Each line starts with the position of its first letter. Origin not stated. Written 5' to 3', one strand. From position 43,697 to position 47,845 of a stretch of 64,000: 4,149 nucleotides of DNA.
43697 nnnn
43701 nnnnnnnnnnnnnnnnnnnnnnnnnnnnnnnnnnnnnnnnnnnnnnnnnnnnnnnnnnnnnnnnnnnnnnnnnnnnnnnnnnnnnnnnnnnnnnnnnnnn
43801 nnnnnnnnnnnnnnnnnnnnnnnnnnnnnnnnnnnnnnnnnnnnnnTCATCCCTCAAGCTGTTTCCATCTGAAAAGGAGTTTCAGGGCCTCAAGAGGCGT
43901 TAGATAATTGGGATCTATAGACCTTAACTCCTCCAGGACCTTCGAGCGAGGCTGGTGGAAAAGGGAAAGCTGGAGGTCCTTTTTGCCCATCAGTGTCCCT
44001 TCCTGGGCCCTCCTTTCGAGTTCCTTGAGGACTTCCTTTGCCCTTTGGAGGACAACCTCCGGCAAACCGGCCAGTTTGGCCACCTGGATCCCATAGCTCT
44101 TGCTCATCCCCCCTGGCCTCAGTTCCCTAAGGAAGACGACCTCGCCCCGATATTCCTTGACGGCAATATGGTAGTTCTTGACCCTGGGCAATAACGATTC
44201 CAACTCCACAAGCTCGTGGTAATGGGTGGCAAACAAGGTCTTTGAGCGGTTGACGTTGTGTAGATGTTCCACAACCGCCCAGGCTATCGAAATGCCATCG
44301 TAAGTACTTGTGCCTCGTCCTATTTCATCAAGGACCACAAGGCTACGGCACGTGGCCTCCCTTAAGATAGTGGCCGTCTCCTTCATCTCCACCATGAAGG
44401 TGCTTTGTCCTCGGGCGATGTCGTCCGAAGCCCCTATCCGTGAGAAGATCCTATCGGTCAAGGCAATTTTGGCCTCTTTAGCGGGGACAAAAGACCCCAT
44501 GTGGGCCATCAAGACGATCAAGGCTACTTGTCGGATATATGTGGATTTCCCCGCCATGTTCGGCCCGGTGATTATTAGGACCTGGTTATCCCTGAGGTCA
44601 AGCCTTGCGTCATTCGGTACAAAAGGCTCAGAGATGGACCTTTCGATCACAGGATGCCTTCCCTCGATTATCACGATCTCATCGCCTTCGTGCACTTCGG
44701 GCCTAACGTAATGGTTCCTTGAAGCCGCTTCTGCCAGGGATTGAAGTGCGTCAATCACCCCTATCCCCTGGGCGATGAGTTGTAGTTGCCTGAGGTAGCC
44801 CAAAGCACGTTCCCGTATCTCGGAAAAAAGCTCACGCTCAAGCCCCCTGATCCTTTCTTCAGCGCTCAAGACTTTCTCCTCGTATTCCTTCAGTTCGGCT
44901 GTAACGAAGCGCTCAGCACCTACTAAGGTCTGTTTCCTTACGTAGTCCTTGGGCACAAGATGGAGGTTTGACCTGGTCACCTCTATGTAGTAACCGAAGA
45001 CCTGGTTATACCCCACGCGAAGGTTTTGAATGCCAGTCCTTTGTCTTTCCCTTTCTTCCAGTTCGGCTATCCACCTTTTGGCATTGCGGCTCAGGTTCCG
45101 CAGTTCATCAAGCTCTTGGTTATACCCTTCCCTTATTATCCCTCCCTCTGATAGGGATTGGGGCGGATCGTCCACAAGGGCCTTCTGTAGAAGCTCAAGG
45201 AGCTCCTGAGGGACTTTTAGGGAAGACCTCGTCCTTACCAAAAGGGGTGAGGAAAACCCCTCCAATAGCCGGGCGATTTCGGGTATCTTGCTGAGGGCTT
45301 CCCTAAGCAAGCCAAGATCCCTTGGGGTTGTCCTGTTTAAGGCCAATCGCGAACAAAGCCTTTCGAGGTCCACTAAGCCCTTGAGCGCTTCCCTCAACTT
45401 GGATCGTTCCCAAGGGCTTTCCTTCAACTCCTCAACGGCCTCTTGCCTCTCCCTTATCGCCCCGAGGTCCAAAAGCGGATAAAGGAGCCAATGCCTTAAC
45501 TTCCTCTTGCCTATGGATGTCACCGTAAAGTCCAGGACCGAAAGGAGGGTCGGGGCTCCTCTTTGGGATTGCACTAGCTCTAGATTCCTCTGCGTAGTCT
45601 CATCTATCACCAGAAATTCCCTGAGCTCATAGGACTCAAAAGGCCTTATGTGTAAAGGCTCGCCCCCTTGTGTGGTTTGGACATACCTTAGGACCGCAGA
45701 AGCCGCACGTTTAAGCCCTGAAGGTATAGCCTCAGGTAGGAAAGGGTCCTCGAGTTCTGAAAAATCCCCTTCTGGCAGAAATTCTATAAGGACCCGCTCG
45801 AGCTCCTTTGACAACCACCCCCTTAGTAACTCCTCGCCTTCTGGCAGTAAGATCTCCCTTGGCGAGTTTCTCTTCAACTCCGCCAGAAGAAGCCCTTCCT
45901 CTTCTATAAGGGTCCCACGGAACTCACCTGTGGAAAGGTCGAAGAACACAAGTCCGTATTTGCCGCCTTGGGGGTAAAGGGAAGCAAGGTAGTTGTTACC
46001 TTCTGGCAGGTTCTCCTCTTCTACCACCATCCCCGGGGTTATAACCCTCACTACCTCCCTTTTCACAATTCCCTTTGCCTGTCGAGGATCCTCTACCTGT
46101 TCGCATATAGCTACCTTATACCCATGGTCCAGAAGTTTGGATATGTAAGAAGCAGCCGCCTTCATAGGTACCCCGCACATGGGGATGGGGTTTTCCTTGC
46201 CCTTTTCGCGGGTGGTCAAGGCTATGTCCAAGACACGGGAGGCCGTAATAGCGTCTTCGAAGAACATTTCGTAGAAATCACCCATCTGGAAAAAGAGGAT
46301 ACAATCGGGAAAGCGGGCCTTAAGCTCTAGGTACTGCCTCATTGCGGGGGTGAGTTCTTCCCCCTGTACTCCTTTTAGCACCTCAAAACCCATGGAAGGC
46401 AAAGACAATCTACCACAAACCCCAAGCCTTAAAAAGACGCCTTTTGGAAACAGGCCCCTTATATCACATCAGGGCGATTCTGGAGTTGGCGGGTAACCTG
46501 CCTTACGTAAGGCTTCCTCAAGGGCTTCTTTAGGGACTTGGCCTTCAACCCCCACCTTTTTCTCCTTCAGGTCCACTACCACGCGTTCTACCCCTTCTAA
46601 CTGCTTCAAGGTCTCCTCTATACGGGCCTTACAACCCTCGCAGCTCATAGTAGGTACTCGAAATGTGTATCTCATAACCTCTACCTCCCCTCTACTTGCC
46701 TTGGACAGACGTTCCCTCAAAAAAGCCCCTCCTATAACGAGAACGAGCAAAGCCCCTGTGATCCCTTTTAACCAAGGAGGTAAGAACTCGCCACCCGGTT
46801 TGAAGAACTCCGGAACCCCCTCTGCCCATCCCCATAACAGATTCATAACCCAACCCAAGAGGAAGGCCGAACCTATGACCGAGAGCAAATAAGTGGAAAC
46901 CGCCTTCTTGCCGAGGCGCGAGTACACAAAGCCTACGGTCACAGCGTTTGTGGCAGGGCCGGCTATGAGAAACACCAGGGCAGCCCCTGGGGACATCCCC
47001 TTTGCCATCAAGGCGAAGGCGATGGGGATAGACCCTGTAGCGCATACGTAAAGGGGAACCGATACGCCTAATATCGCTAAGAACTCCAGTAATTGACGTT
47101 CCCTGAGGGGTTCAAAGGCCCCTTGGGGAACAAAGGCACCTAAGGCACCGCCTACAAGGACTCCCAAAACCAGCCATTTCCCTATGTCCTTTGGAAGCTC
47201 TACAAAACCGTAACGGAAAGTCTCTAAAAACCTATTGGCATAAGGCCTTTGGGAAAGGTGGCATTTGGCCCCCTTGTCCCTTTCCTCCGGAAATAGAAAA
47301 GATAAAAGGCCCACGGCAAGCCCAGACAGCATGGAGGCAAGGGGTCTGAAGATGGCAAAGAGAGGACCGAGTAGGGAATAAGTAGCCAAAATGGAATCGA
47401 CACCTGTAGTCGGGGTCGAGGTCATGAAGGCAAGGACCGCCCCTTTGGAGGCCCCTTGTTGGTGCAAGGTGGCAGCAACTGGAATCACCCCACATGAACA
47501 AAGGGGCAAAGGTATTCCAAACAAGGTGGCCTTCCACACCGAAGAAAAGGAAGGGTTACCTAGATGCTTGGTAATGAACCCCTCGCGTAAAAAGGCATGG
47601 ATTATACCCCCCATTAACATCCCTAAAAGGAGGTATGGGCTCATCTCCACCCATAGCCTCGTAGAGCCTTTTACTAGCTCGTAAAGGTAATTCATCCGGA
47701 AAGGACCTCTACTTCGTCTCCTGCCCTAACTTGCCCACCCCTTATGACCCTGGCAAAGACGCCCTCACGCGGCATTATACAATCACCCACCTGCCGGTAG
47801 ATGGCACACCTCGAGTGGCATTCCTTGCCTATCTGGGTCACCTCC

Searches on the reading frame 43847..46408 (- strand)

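Call 75: search_protein_families(library=pfam, proteins=[window:43847-46408:-], max_evalue=1e-8)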
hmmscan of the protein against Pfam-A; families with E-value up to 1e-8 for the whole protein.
window:43847-46408:- (853 aa): 5 families
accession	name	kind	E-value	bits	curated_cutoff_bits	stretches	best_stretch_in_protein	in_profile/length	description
PF00488.27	MutS_V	-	6.7e-88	294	30.2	1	611-798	1-188/188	MutS domain V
PF05192.23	MutS_III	-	9.3e-47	160.3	34.1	1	271-559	1-194/194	MutS domain III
PF01624.25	MutS_I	-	7.4e-46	155.5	20.6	1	20-132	1-113/113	MutS domain I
PF05190.23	MutS_IV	-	3.7e-34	117.3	22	1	428-519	1-92/92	MutS family domain IV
PF05188.22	MutS_II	-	1.7e-13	51.5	25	1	139-254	1-132/133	MutS domain II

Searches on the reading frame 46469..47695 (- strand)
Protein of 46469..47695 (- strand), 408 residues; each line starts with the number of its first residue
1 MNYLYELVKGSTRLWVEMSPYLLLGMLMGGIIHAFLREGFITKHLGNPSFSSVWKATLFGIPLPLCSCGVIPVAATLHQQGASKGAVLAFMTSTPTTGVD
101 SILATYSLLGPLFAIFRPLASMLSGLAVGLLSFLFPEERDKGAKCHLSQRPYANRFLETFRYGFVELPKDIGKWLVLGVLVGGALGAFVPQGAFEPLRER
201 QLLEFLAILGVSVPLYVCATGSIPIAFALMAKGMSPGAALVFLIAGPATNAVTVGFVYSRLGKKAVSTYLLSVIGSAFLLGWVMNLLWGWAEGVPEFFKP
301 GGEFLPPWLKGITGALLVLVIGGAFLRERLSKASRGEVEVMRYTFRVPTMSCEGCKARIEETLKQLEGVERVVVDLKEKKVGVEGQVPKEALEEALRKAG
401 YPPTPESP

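Call 75: search_protein_families(library=pfam, proteins=[window:46469-47695:-], max_evalue=1e-8)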
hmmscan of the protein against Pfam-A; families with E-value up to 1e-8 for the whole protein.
window:46469-47695:- (408 aa): 2 families
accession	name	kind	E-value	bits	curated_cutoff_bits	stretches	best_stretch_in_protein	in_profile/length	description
PF03773.19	ArsP_1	-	2e-41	142.5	32.3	1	15-285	13-293/294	Predicted permease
PF00403.32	HMA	-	8.5e-18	64.9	24.8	1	344-401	1-61/62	Heavy-metal-associated domain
